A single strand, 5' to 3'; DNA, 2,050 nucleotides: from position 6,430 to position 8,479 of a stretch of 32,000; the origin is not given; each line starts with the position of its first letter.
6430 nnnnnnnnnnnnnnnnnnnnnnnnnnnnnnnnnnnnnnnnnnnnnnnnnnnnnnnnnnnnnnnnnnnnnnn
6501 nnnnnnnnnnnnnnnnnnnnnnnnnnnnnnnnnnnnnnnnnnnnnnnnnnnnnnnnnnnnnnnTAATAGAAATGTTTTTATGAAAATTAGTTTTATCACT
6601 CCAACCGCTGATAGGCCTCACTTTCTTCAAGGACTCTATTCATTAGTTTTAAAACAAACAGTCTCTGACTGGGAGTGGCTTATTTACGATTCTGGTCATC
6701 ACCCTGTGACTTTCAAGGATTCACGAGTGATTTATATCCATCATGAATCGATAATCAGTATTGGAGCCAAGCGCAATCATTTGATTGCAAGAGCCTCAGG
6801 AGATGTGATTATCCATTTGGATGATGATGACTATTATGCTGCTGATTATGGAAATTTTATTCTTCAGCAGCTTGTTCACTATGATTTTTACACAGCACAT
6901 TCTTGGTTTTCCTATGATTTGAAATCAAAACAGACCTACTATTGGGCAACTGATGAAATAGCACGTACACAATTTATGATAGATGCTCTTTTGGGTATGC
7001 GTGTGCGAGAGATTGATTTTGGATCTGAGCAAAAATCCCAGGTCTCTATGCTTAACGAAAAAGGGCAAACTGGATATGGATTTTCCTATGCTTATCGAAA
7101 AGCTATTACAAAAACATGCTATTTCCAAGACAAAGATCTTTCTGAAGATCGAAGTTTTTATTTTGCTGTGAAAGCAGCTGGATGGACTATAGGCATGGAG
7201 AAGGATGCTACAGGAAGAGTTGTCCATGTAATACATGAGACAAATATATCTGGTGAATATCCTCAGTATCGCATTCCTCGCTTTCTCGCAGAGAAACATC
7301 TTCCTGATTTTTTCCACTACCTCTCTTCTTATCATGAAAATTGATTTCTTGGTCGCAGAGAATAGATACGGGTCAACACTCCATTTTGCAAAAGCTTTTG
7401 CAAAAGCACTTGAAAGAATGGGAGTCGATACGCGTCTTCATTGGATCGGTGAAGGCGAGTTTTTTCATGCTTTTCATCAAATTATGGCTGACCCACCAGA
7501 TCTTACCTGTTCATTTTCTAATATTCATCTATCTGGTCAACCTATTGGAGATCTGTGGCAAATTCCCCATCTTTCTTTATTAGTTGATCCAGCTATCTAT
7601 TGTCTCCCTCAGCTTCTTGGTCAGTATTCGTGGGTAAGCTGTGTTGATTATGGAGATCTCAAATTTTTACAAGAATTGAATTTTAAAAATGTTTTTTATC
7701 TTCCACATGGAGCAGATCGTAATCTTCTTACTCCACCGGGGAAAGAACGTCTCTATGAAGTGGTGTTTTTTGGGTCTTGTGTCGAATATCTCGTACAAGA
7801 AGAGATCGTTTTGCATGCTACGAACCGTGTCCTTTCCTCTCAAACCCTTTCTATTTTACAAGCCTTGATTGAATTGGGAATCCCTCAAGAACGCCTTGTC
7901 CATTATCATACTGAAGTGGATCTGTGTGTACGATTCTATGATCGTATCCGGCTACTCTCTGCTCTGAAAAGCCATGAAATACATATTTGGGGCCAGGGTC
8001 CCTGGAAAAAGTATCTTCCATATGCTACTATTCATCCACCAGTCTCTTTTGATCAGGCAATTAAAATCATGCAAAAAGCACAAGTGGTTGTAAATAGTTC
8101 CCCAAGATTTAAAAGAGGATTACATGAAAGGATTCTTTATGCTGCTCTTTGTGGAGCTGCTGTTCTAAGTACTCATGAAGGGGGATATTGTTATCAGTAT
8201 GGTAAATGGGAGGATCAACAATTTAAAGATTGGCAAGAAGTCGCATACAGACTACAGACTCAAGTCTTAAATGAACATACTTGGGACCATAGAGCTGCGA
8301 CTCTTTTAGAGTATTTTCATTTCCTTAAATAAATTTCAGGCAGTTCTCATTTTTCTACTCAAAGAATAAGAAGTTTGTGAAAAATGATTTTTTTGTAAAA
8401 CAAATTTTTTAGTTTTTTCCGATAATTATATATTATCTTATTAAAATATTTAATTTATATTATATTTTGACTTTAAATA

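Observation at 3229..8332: Compact five-gene cytoplasmic glycosyltransferase / TagF-like cluster in a chlamydial genome, without export, polymerase or sugar-activation genes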

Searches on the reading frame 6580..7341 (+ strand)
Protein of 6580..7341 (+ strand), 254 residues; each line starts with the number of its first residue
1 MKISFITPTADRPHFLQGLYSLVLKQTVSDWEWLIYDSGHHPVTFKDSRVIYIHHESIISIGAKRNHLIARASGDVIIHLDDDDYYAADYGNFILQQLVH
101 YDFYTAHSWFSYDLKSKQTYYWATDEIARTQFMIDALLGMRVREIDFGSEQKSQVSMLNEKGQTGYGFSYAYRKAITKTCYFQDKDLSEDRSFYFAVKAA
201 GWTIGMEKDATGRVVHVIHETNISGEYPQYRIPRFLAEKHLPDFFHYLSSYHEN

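Call 3: search_protein_families(library=pfam, proteins=[window:6580-7341:+], max_evalue=1)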
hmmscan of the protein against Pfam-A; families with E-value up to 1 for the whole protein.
window:6580-7341:+ (254 aa): 2 families
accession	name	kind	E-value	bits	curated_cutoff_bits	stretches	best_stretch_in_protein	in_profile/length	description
PF00535.33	Glycos_transf_2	-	5.3e-09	36.7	23.3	1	4-91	1-96/168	Glycosyl transferase family 2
PF10111.15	Glyco_tranf_2_2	-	0.01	15.8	27.3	1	50-138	56-152/276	Glycosyltransferase like family 2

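Call 4: search_protein_families(library=ncbifam, proteins=[window:6580-7341:+], max_evalue=1)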
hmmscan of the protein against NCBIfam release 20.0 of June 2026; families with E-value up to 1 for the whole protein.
window:6580-7341:+ (254 aa): 7 families
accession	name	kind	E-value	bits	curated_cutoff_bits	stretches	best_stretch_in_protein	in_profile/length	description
NF007453.0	PRK10018.1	equivalog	4.7e-06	26.5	382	1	3-106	8-122/280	colanic acid biosynthesis glycosyltransferase WcaA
NF038299.1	EPS_HpsN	equivalog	7.8e-06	25.1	425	1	2-90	2-98/317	hormogonium polysaccharide biosynthesis glycosyltransferase HpsN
TIGR04017.1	WcaA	equivalog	1.1e-05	25.2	495.75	1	3-104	7-119/279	colanic acid biosynthesis glycosyltransferase WcaA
NF047683.1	TeichurnBiosyTuaG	equivalog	1.7e-05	24.6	400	1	2-142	7-158/252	teichuronic acid biosynthesis protein TuaG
TIGR04440.1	glyco_TIGR04440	domain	0.0017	18.1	70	1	3-87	2-95/215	TIGR00180 family glycosyltransferase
NF050050.1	ProtGlycPglI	equivalog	0.0017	17.8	500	1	2-88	3-98/306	GalNAc(5)-diNAcBac-PP-undecaprenol beta-1,3-glucosyltransferase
NF053739.1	GlytfEpsEBac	equivalog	0.041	12.9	450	1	23-85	23-94/265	glycosyltransferase EpsE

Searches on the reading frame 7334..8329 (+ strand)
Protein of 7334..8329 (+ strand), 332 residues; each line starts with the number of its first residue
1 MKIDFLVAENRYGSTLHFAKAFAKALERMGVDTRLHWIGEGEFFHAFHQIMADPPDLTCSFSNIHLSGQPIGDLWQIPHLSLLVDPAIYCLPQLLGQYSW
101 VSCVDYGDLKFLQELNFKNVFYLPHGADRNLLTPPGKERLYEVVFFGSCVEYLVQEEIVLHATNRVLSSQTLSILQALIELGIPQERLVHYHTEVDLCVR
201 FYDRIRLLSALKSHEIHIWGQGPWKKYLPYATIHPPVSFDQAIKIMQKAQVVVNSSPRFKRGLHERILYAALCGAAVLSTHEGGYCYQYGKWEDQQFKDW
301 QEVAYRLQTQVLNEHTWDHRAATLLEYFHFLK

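Call 3: search_protein_families(library=pfam, proteins=[window:7334-8329:+], max_evalue=1)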
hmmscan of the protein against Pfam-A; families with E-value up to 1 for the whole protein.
window:7334-8329:+ (332 aa): 3 families
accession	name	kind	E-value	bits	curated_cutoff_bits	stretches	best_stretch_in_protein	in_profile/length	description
PF13524.12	Glyco_trans_1_2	-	2e-12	47.7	25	1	206-326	4-144/144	Glycosyl transferase-like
PF13692.12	Glyco_trans_1_4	-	0.00039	21.1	27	1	202-285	24-111/142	Glycosyl transferases group 1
PF12554.13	MOZART1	-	0.12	12.6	27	1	167-190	18-41/47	Mitotic-spindle organizing gamma-tubulin ring associated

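Call 4: search_protein_families(library=ncbifam, proteins=[window:7334-8329:+], max_evalue=1)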
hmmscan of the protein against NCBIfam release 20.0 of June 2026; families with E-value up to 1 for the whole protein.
window:7334-8329:+ (332 aa): 0 families

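Call 28: find_homologous_proteins(query=window:7334-8329:+, max_evalue=0.001)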
Query window:7334-8329:+ (332 aa): 66 proteins with E <= 0.001 among 1835 candidates.
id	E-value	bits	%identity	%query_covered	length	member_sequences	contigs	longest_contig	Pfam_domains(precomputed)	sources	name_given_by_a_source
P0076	1.9e-230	782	100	100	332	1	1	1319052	PF13524.13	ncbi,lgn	ncbi:MAG: hypothetical protein R3E91_04780 [Chlamydiales bacterium]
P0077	2.3e-160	552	70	99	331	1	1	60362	PF13524.13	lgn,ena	-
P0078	3.8e-160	551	69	99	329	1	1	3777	PF13524.13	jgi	-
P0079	3.6e-158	544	69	98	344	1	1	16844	PF13524.13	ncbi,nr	ncbi:MAG: glycosyltransferase family 1 protein [Chlamydiales bacterium]|nr:glycosyltransferase famil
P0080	3.5e-157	541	69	98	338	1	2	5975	PF13524.13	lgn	-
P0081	4.0e-156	538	68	99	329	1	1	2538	PF13524.13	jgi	-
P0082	2.0e-155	535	68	98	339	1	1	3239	PF13524.13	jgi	jgi:hypothetical protein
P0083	7.2e-152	524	66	99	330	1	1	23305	PF13524.13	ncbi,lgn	-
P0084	1.3e-150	519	66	100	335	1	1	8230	PF13524.13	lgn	-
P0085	5.8e-150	517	64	99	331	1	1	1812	PF13524.13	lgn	-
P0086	1.8e-149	516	67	98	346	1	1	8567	PF13524.13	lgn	-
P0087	2.5e-146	505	65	98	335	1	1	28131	PF13524.13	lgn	-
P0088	5.2e-138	478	62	98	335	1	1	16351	PF13524.13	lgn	-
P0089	6.1e-132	458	61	99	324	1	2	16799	PF13524.13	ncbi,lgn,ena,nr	ncbi:MAG: hypothetical protein S4CHLAM2_17580 [Chlamydiales bacterium]|nr:hypothetical protein [Chla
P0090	8.4e-129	448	59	98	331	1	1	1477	PF13524.13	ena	-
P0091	3.4e-128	446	58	98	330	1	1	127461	PF13524.13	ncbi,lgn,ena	-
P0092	2.0e-121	424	55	99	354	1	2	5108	PF13524.13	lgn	-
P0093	3.2e-116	406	53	99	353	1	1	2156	PF13524.13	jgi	jgi:spore maturation protein CgeB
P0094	9.3e-116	405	53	100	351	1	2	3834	PF13524.13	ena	-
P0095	7.6e-114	399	53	98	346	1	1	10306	PF13524.13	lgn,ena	-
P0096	1.7e-113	397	53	98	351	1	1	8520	PF13524.13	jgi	jgi:spore maturation protein CgeB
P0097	8.1e-112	392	53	99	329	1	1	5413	PF13524.13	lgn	-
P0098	2.9e-108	380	53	99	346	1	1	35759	PF13524.13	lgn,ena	-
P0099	3.1e-108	380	54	100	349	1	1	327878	PF13524.13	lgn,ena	-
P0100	3.9e-106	373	52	100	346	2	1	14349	PF13524.13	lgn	-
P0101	1.0e-105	372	49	98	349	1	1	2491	PF13524.13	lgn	-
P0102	1.9e-105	371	52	99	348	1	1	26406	PF13524.13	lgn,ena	-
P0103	2.6e-105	371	51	98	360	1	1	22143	PF13524.13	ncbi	ncbi:MAG: glycosyltransferase [Chlamydiales bacterium]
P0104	4.8e-105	370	52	98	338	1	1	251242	PF13524.13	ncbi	-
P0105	9.8e-105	369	51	99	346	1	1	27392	PF13524.13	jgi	jgi:spore maturation protein CgeB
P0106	1.3e-103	365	50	98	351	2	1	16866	PF13524.13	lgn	-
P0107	2.2e-103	364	50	98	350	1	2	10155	PF13524.13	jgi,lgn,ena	-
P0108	1.4e-102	362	50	98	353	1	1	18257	PF13524.13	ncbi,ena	-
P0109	3.9e-102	360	50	98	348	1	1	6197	PF13524.13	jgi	jgi:spore maturation protein CgeB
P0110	2.9e-101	357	50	98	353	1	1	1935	PF13524.13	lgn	-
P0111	9.3e-101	356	49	98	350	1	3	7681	PF13524.13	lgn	-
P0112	1.8e-97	345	46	99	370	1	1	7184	PF13524.13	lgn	-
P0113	4.0e-97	344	50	99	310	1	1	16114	PF13524.13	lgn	-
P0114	3.3e-95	337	49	98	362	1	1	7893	PF13524.13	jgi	-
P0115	2.5e-94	334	47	98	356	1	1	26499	PF13524.13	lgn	-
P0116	2.9e-93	331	48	98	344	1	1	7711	PF13524.13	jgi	jgi:spore maturation protein CgeB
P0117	6.7e-90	320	46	100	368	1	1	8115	PF13524.13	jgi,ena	-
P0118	2.2e-89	318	47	98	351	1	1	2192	PF13524.13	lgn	-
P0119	8.5e-88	313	48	100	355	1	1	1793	PF13524.13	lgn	-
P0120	6.9e-81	290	44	98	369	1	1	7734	PF13524.13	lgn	-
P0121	6.2e-79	284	44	99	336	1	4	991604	PF13524.13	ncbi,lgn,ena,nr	ncbi:MAG: hypothetical protein S4CHLAM45_06410 [Chlamydiales bacterium]|nr:hypothetical protein [Chl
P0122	1.4e-77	279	42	99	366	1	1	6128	PF13524.13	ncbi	-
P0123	9.8e-77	277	41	100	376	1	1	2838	PF13524.13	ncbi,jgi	jgi:spore maturation protein CgeB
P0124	1.8e-76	276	42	99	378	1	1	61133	PF13524.13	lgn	-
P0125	1.4e-75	273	44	99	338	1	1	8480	PF13524.13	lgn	-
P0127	5.2e-66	241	39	99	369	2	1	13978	PF13524.13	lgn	-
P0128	6.3e-65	238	38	96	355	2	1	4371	PF13524.13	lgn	-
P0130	1.6e-40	158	30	98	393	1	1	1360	PF13524.13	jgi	jgi:spore maturation protein CgeB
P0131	2.3e-40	157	34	98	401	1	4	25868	PF00534.27,PF13524.13,PF13692.13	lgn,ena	-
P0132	1.2e-39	155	31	100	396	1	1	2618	PF13524.13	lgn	-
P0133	5.6e-39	152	33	98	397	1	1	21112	PF13524.13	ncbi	-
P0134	1.2e-38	151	30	98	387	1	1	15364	PF13524.13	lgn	-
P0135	8.6e-38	149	35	98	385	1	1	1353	PF13524.13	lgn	-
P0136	5.6e-37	146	31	98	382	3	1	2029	PF13524.13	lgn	-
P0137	2.8e-36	144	29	99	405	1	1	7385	PF13524.13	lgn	-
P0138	2.1e-30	124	28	98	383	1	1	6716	PF13524.13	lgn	-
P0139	2.1e-30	124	27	98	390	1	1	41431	PF13524.13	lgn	-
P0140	1.3e-29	122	28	98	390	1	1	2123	PF13524.13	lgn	-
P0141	5.2e-26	110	27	98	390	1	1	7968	PF13524.13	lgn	-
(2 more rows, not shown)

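Call 31: search_solved_structures(query=A2, max_evalue=10, show_alignments=2)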
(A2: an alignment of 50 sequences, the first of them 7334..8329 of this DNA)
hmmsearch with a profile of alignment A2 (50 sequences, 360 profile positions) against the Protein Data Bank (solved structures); distinct sequences matched with E-value up to 10: 0.

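Call 35: predict_structure(alignment_id=A2)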
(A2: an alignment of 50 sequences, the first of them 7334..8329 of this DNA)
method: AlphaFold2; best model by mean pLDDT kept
length: 332 residues; sequences in the alignment: 50
mean_pLDDT: 94.7   pTM: 0.91
mean pLDDT of the five models: 94.7, 94.0, 93.9, 93.9, 93.6
residues with pLDDT >= 90: 288; 70-90: 43; 50-70: 1; < 50: 0
segments of 3 or more residues with pLDDT < 50: none
pLDDT, mean of each block of 10 residues (from residue 1): 95 94 98 95 92 96 88 93 91 89 93 92 95 97 97 93 95 93 94 96 98 98 97 98 98 93 94 98 94 97 98 97 92 71
secondary structure, 60 per line:
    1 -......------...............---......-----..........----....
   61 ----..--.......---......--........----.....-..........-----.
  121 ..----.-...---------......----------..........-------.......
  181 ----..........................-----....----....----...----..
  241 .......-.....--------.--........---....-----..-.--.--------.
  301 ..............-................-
elements in order: E2-7 H14-28 E32-37 H43-52 E57-60 H71-75 E79-84 H87-94 E99-103 H106-114 E120-122 E141-146 H157-166 H174-180 H185-210 E216-219 H224-227 E232-234 H239-247 E249-253 H265-272 E276-279 H300-314 H317-331

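Call 38: fold_search(model_id=the predicted structure, library=pdb)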
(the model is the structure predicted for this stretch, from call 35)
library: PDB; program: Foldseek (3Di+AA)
matches with E <= 10: 1452; with E <= 0.001: 93
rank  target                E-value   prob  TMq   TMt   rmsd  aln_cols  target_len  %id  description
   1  3c48_B                3.2e-08  1.00  0.38  0.33  11.4       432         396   12  Structure of the retaining glycosyltransferase MshA: The first step in mycothiol biosynthesis. Organism: Corynebacteri (released 2008-03-25)
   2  7qsg_A                7.1e-08  1.00  0.61  0.55   5.4       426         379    9  Methylmannose polysaccharide mannosyltransferase from M. hassiacum (released 2023-01-25)
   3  2gej                  2.9e-07  1.00  0.56  0.52   9.2       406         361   13  Crystal Structure of phosphatidylinositol mannosyltransferase (PimA) from Mycobacterium smegmatis in complex with GDP-Ma (released 2007-04-03)
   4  9v0w_B                6.4e-07  1.00  0.58  0.55   6.8       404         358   12  UDP-Glc:tetrahydrobiopterin glucosyltransferase from Pseudanabaena sp. Chao 1811 (released 2025-11-26)
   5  7qsg_B                6.8e-07  1.00  0.55  0.59   8.7       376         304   10  Methylmannose polysaccharide mannosyltransferase from M. hassiacum (released 2023-01-25)
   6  6n1x                  1.0e-06  1.00  0.61  0.55   8.2       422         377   12  BshA from Staphylococcus aureus complexed with UDP and N-acetylglucosamine (released 2019-08-21)
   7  7fg9_A                1.3e-06  1.00  0.54  0.53   7.5       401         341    8  Alpha-1,2-glucosyltransferase_UDP_tll1591 (released 2022-06-01)
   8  8jjn_A                1.4e-06  1.00  0.49  0.50   8.7       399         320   12  Structure of SenB in complex with UDP-Glc and PO4- at 1.98 Angstroms resolution (released 2024-02-07)
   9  8x3q_A                2.1e-06  1.00  0.55  0.53   7.3       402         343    8  tll1591 with alpha-glucan 4sugar (released 2024-10-16)
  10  7fga_B                2.2e-06  1.00  0.57  0.55   6.8       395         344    9  Alpha-1,2-glucosyltransferase_UDP_sucrose_tll1591 (released 2022-06-01)
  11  5zer_B                2.2e-06  1.00  0.53  0.51   7.4       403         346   11  UDP Glucose alpha tetrahydrobiopterin glycosyltransferase from Synechococcus species PCC 7942 - BH2 complex form (released 2019-03-06)
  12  6eji_A                2.4e-06  1.00  0.51  0.48   9.4       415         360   11  Structure of a glycosyltransferase (released 2018-02-07)
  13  2iv3_D                2.5e-06  1.00  0.56  0.55   7.5       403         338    8  Crystal structure of AviGT4, a glycosyltransferase involved in Avilamycin A biosynthesis (released 2006-10-11)
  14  8rz3_B                3.0e-06  1.00  0.47  0.49   7.8       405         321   12  Structures of Se- glycosyltransferase SenB from Variovorax paradoxus (released 2024-09-11)
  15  8jjt_C                4.1e-06  1.00  0.47  0.49   8.2       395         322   12  Structure of SenB in complex with UDP-GlcNAc at 1.88 Angstroms resolution (released 2024-02-07)
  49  5e9t_A                7.8e-05  1.00  0.42  0.30   9.5       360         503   10  Crystal structure of GtfA/B complex (released 2016-03-02)
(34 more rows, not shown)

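Call 56: find_encoding_contigs(protein=P0133, flank=8000, max_places=1)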
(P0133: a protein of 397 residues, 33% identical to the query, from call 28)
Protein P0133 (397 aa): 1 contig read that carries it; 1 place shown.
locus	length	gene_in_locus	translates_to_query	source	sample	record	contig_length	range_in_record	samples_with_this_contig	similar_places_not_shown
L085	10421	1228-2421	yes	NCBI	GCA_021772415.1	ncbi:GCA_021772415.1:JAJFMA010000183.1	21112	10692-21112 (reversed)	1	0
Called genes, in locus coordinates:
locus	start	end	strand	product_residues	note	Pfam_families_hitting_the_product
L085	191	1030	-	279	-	-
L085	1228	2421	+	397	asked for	PF13524:Glyco_trans_1_2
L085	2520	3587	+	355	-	PF05150:Legionella_OMP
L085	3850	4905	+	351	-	PF05150:Legionella_OMP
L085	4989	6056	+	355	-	PF05150:Legionella_OMP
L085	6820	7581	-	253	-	-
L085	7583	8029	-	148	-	PF02472:ExbD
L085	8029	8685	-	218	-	PF01618:MotA_ExbB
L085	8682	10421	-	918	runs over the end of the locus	PF07719:TPR_2 (faint), PF13174:TPR_6 (faint), PF13424:TPR_12 (faint), PF13428:TPR_14 (faint), PF13432:TPR_16 (faint), PF14559:TPR_19 (faint), PF00515:TPR_1 (faint), PF07721:TPR_4 (faint), +1 more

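Call 57: find_encoding_contigs(protein=P0139, flank=8000, max_places=1)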
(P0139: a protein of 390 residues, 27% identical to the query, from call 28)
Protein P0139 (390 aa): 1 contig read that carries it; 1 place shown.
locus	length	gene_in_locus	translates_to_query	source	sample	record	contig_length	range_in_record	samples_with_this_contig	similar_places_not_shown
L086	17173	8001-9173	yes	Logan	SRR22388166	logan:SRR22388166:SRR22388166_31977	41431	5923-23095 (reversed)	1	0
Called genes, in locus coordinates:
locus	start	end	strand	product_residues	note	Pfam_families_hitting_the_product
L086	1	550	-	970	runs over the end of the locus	-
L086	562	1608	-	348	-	PF02563:Poly_export, PF22461:SLBB_2 (weak), PF18412:Wza_C (weak)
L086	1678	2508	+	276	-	PF02353:CMAS, PF01209:Ubie_methyltran, PF05891:Methyltransf_PK (weak), PF13489:Methyltransf_23, PF13847:Methyltransf_31, PF08241:Methyltransf_11, PF08242:Methyltransf_12, PF13649:Methyltransf_25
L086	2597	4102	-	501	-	PF03853:YjeF_N, PF01256:Carb_kinase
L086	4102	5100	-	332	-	PF01210:NAD_Gly3P_dh_N, PF07479:NAD_Gly3P_dh_C, PF20618:GPD_NAD_C_bact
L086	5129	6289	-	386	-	PF01704:UDPGP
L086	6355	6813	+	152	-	-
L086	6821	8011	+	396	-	PF13524:Glyco_trans_1_2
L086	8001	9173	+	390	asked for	PF13524:Glyco_trans_1_2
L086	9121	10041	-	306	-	PF00561:Abhydrolase_1, PF12146:Hydrolase_4, PF12697:Abhydrolase_6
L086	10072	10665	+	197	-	PF00908:dTDP_sugar_isom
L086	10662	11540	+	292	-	PF01370:Epimerase, PF04321:RmlD_sub_bind, PF16363:GDP_Man_Dehyd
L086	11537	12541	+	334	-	PF05150:Legionella_OMP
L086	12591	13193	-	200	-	PF01330:RuvA_N, PF21176:RecR_HhH (faint), PF00633:HHH (faint), PF14520:HHH_5, PF07499:RuvA_C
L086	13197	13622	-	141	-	PF02075:RuvC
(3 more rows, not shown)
